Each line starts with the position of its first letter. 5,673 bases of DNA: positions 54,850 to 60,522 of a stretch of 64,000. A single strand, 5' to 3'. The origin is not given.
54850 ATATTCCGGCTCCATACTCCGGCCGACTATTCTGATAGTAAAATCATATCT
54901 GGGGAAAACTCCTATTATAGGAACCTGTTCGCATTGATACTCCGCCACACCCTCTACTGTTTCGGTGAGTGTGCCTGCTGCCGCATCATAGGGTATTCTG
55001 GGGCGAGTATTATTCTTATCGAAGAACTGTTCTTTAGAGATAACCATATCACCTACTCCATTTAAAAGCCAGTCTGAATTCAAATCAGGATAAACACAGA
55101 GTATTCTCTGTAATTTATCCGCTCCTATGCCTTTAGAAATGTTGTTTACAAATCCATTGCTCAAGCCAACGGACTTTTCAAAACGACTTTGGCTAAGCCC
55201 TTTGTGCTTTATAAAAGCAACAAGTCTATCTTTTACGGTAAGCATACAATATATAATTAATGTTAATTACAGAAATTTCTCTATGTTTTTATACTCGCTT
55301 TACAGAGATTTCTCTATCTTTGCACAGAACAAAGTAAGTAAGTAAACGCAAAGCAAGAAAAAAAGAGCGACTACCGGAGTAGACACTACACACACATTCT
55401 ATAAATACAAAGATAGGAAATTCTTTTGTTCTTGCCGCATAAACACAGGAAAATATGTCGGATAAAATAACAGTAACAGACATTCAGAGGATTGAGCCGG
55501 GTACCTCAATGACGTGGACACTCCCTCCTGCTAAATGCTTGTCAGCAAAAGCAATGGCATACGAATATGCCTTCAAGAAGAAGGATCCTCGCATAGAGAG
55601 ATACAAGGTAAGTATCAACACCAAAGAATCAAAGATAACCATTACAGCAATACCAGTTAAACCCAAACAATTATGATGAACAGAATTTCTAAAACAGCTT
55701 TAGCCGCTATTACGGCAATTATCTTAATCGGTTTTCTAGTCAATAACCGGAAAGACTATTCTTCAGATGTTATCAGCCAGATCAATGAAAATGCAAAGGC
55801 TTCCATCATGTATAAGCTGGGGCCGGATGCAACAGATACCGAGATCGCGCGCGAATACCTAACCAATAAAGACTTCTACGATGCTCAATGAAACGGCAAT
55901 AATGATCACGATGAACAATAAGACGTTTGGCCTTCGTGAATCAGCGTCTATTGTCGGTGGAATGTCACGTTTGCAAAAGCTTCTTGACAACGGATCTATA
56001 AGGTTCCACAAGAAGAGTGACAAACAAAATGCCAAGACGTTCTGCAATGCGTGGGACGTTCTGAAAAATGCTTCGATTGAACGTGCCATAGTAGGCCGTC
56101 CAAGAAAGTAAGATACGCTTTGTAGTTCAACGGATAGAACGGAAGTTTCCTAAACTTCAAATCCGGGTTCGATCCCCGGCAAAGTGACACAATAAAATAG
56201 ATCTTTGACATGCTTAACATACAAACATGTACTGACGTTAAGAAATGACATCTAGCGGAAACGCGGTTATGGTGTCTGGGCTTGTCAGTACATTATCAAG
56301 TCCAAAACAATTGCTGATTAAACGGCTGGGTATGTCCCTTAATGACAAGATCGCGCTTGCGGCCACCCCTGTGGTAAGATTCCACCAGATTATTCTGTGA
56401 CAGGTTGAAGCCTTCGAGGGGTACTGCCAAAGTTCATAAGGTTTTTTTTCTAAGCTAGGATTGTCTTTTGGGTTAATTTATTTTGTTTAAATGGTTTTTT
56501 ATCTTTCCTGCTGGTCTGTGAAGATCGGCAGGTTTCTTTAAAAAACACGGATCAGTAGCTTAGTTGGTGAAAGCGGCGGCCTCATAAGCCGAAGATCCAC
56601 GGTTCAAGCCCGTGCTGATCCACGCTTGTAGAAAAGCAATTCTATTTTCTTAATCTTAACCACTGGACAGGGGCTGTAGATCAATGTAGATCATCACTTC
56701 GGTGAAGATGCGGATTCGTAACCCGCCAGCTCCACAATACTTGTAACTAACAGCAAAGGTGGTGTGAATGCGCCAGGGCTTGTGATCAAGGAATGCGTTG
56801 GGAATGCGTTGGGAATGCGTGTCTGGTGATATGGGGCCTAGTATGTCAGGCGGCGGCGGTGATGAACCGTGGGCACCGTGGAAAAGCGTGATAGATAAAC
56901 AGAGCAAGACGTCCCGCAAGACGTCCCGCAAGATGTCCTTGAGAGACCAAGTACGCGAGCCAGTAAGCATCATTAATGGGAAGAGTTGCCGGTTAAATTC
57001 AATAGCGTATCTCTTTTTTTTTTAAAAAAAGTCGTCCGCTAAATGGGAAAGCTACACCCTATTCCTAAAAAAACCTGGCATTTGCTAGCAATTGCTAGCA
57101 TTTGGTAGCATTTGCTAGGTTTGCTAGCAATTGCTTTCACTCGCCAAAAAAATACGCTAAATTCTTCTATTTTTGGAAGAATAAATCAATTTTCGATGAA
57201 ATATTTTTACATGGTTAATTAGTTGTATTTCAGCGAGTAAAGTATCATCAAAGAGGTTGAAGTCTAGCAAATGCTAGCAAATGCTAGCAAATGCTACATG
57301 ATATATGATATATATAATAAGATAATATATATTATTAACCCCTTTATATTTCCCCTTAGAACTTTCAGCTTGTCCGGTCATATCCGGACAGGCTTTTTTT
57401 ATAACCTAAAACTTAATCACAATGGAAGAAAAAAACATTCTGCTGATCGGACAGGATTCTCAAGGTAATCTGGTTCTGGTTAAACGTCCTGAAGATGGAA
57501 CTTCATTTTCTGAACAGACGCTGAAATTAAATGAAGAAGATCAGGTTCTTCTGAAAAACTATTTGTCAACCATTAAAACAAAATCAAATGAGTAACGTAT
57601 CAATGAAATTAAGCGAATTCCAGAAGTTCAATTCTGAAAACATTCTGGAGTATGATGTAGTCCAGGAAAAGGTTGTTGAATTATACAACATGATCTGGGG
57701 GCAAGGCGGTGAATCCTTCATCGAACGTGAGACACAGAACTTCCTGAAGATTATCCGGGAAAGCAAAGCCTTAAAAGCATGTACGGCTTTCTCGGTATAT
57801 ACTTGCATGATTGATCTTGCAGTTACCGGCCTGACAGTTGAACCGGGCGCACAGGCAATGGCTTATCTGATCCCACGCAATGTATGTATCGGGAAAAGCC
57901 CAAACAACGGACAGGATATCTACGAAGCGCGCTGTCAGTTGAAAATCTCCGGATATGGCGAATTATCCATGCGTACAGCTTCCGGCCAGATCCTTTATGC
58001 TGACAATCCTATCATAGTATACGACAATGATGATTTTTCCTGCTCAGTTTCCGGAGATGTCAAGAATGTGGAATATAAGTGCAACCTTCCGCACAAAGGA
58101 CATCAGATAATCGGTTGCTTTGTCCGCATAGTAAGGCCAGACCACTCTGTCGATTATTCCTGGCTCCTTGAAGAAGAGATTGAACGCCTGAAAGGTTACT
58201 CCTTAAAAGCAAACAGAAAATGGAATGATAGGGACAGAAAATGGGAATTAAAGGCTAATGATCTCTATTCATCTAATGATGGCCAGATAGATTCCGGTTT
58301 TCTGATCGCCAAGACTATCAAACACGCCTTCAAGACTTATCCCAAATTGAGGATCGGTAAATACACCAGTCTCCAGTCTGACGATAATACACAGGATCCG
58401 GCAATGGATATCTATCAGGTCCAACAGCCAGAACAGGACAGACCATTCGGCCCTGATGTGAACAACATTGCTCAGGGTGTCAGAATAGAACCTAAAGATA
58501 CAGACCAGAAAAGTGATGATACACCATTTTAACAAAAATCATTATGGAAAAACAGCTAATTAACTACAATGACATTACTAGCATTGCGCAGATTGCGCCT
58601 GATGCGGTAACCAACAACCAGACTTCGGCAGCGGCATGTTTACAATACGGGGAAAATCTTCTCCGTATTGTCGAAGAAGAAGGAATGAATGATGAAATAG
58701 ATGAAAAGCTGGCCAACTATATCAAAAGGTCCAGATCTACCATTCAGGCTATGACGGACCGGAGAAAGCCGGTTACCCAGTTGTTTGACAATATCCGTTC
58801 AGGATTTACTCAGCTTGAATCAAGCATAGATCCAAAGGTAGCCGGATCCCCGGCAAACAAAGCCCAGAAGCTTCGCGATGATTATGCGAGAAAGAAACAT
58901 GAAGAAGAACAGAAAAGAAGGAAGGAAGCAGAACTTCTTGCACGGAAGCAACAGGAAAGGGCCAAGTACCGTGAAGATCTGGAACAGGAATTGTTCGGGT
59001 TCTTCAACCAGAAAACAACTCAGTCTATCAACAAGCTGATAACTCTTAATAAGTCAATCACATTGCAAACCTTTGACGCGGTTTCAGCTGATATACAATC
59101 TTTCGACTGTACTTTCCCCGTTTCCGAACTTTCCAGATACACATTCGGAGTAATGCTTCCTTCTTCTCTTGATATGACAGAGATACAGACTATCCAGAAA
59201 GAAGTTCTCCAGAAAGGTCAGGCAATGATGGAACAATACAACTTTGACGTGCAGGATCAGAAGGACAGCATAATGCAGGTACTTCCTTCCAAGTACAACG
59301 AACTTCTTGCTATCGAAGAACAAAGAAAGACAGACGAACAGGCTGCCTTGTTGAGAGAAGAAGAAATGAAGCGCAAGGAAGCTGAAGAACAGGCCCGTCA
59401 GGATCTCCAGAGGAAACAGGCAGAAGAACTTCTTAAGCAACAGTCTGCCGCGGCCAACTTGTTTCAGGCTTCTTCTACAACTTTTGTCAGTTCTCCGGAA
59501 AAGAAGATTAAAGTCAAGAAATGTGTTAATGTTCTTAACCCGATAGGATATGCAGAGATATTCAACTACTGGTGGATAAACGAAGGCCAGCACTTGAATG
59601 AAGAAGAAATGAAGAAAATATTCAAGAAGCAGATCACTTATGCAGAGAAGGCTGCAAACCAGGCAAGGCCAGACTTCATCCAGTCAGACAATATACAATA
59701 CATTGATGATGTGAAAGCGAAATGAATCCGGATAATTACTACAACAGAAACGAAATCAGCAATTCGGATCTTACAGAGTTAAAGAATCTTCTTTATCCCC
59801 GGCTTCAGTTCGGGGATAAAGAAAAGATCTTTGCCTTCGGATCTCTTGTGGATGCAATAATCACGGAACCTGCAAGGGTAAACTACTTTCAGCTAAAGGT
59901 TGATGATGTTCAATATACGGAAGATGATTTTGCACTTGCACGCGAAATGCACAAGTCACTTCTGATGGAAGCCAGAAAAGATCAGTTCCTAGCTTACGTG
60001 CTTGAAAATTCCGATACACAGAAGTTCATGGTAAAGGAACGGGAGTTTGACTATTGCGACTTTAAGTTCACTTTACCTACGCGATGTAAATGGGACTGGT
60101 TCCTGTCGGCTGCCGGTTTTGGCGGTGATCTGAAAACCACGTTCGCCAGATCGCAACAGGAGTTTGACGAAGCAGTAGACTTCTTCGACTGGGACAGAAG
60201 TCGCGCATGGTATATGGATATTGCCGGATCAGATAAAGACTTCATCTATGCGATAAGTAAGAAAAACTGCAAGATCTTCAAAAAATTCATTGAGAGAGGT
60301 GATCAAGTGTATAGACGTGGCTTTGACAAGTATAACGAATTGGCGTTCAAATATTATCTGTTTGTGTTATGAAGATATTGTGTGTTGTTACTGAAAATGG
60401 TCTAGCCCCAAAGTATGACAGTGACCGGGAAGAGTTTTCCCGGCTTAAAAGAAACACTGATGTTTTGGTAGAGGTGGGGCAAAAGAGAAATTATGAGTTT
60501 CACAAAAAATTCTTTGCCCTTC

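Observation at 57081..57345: Inverted arrays of 10-bp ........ iterons flanking an AT-rich spacer: candidate replication origin or partition-like site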

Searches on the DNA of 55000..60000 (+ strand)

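Call 7: search_dna_similar(query=window:55000-60000:+, collection=phages, mode=near, max_rows=30)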
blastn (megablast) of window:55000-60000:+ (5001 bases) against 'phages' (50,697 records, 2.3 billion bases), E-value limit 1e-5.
No match.

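Call 10: search_dna_similar(query=window:56600-57450:+, collection=phages, mode=distant, max_rows=20)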
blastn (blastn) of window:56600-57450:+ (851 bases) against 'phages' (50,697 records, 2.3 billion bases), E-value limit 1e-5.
No match.
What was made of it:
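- Tried and rejected: Megablast and blastn of the locus found nothing (calls 7, 10).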

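Call 33: search_rna_families(source=window, start=55900, end=57700, threshold=evalue, max_evalue=1, show_alignments=3)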
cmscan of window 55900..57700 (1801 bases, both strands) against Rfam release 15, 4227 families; matches with E-value up to 1: 8.
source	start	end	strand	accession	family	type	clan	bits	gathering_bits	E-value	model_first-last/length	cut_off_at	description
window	56549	56622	+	RF00005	tRNA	Gene; tRNA;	CL00001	68.6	29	2.1e-14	1-71/71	no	tRNA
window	56116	56187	+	RF00005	tRNA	Gene; tRNA;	CL00001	62.2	29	1.3e-12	1-71/71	no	tRNA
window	56670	56734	+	RF00005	tRNA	Gene; tRNA;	CL00001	42.7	29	2.9e-07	1-71/71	no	tRNA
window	57069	57305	-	RF01005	MIR530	Gene; miRNA;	-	25.4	85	0.047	1-172/172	no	MIR530 microRNA precursor family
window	57097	57285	-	RF04205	MIR2606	Gene; miRNA;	-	24.8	139.7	0.78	1-165/165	no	MIR2606 microRNA precursor family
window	56549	56623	-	RF04354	Plastid-ycf2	Cis-reg;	-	24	65.7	0.045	1-75/75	no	Plastid-ycf2 5UTR RNA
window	57267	57403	+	RF02834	VqmR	Gene; sRNA;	-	23.4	76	0.12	1-154/154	no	Vibrio RNA VqmR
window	57025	57189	-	RF02650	CncR1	Gene; sRNA;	-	16.1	76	0.87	1-213/213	no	Cag non-coding RNA1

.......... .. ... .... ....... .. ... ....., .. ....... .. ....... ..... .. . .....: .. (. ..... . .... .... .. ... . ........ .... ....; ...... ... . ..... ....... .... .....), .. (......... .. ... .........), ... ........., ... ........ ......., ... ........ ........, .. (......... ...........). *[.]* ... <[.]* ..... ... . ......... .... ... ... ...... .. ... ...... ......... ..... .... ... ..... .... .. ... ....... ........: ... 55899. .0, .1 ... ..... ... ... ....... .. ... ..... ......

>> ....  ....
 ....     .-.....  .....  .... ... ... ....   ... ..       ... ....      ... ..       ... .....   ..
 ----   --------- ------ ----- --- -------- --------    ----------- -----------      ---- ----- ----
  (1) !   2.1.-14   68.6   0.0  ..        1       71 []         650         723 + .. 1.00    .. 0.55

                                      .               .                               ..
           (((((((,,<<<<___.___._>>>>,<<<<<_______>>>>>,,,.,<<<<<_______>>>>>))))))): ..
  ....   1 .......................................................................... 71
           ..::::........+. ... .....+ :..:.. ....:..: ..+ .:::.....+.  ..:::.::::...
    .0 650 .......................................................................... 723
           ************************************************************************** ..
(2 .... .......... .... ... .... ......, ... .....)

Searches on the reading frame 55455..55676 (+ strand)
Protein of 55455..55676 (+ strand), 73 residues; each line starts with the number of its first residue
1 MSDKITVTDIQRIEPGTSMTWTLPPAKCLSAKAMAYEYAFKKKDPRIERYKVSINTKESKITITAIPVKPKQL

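Call 8: search_protein_families(library=pfam, proteins=[window:55455-55676:+], max_evalue=0.01)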
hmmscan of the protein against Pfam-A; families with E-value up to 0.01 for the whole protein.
window:55455-55676:+ (73 aa): 0 families

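Call 40: search_protein_families(library=phrogs, proteins=[window:55455-55676:+], max_evalue=0.001)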
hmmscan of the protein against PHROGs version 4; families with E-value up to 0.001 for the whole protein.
window:55455-55676:+ (73 aa): 0 families

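Call 47: search_protein_families(library=pfam, proteins=[window:55455-55676:+], max_evalue=1)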
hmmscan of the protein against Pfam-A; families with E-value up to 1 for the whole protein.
window:55455-55676:+ (73 aa): 1 family
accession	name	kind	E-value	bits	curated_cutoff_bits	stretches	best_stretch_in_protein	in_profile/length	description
PF10297.14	Hap4_Hap_bind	-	0.12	13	21.1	1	17-25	1-9/17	Minimal binding motif of Hap4 for binding to Hap2/3/5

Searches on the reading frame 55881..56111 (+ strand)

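Call 8: search_protein_families(library=pfam, proteins=[window:55881-56111:+], max_evalue=0.01)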
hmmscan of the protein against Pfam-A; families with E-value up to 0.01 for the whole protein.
window:55881-56111:+ (76 aa): 0 families

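Call 40: search_protein_families(library=phrogs, proteins=[window:55881-56111:+], max_evalue=0.001)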
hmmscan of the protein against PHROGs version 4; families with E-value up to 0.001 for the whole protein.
window:55881-56111:+ (76 aa): 2 families
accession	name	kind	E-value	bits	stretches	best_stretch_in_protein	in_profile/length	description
phrog_37809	-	unknown function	1.2e-23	84.1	1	1-66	3-68/70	-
phrog_18744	-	unknown function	2.8e-14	54.1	1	6-72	15-81/87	-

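Call 47: search_protein_families(library=pfam, proteins=[window:55881-56111:+], max_evalue=1)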
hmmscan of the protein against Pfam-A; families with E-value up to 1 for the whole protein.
window:55881-56111:+ (76 aa): 0 families

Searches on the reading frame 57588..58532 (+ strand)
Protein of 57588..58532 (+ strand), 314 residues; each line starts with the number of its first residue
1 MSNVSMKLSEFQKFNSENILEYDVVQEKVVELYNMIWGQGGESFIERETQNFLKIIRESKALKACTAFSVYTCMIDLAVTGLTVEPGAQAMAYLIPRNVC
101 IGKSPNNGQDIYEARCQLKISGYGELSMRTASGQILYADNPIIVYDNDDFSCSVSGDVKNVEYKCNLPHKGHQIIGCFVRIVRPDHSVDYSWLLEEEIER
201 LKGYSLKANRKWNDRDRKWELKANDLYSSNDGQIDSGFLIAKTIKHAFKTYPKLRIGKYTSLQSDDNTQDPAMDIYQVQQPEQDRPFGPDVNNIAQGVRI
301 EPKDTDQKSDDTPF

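Call 8: search_protein_families(library=pfam, proteins=[window:57588-58532:+], max_evalue=0.01)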
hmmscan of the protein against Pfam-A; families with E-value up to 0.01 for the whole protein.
window:57588-58532:+ (314 aa): 1 family
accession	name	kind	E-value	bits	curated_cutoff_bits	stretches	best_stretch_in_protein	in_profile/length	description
PF03837.19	RecT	-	4.4e-11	43.2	24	1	47-214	2-155/198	RecT family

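Call 14: find_related_loci(query=window:57588-58532:+, collection=viral_contigs, flank=5000)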
Query window:57588-58532:+ (314 aa) in viral_contigs; peptide patterns used: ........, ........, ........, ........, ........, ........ (x = any residue, [..] = any of these).
7 stretches matched a pattern; 7 encode a relative of the query (tblastn E <= 1e-3); 6 distinct loci.
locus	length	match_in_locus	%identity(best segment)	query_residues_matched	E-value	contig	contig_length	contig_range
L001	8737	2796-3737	99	1-314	0e+0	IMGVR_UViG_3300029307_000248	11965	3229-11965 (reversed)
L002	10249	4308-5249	99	1-314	0e+0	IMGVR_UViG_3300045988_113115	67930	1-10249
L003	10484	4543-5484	99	1-314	0e+0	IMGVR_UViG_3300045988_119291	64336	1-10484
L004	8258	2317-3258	99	1-314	0e+0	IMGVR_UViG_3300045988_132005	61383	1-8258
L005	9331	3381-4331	68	1-314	3e-149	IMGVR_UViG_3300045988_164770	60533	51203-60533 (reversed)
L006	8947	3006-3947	98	1-314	0e+0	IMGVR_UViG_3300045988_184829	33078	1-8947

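Call 22: search_dna_similar(query=window:57588-58532:+, collection=phages, mode=protein, max_rows=15)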
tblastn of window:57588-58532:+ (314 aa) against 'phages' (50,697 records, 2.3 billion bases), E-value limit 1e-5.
Records with a match: 2; places in all: 2; records where one place covers at least 80% of the query: 2.
Best place of each record, by identity: <60% 2.
By first word of the organism name: Bacteroides 1; Bacteriophage 1.
By host as written in the record: Bacteroides koreensis HM3 1; - 1.
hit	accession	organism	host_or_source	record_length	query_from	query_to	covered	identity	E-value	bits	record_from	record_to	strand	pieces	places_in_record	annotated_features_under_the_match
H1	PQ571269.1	Bacteroides phage BKO1-TP3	Bacteroides koreensis HM3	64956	1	312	99%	43.3%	8e-73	249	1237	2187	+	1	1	RecT-like ssDNA annealing protein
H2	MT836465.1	Bacteriophage sp.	human fecal samples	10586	2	290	92%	42.4%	7e-75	255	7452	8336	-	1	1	record has no annotation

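Call 23: find_related_loci(query=window:57588-58532:+, collection=genome_contigs, flank=6000)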
Query window:57588-58532:+ (314 aa) in genome_contigs; peptide patterns used: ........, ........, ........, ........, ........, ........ (x = any residue, [..] = any of these).
17 stretches matched a pattern, but none encodes a relative of the query by tblastn (E <= 1e-3).
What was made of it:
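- Tried and rejected: A RecT scan of GTDB genomes found nothing (call 23).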

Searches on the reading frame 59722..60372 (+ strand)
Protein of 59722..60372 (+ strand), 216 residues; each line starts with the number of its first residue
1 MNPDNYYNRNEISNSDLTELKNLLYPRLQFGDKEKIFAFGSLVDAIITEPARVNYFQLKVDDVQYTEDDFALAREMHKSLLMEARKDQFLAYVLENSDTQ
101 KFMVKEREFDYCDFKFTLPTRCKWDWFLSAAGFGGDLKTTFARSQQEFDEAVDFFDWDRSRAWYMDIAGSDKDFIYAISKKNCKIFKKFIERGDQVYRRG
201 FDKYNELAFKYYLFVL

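Call 8: search_protein_families(library=pfam, proteins=[window:59722-60372:+], max_evalue=0.01)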
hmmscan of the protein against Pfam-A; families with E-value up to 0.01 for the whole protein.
window:59722-60372:+ (216 aa): 1 family
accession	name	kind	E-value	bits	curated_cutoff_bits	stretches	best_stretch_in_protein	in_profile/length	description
PF12684.13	DUF3799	-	4.7e-05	23.7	26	1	32-206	26-206/233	PDDEXK-like domain of unknown function (DUF3799)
